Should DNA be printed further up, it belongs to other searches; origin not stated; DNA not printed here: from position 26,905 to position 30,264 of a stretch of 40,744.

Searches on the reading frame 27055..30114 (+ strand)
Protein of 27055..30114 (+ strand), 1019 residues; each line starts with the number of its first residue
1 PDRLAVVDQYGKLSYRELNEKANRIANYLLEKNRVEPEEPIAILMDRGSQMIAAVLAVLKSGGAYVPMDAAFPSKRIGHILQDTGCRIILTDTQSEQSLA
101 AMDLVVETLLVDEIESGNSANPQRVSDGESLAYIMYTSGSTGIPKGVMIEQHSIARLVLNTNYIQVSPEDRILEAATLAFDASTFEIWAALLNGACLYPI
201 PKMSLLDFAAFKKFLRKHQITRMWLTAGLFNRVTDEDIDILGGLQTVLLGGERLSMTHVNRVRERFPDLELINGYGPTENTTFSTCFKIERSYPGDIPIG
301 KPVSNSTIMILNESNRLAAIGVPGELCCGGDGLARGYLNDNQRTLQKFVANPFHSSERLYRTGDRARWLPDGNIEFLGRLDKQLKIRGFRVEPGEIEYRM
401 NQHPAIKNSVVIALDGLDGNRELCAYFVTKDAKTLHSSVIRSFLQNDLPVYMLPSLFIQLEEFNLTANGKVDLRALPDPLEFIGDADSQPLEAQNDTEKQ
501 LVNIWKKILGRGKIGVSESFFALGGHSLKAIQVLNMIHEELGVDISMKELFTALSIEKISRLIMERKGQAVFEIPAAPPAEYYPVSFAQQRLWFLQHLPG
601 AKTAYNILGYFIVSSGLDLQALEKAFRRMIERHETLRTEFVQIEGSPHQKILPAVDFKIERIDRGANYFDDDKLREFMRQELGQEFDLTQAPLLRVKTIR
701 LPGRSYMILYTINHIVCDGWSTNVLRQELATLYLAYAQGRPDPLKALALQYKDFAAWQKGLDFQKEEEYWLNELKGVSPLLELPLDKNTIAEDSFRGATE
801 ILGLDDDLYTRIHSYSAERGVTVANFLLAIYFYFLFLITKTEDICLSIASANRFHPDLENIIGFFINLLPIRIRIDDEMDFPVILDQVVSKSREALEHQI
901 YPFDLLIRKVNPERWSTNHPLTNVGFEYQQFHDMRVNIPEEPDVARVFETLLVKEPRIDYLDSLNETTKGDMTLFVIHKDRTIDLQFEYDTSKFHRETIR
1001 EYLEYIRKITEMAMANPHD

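Call 9: search_protein_families(library=pfam, proteins=[window:27055-30114:+], max_evalue=0.00001)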
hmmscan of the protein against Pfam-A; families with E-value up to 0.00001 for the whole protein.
window:27055-30114:+ (1019 aa): 3 families
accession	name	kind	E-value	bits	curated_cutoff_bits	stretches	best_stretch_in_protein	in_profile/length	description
PF00668.25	Condensation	-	1.1e-94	318.2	30.6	1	581-1018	3-438/456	Condensation domain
PF00501.34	AMP-binding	-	9.1e-83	278.6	29.9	1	1-338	9-384/384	AMP-binding enzyme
PF00550.31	PP-binding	-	5.7e-14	52.6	20.8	1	500-563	2-67/67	Phosphopantetheine attachment site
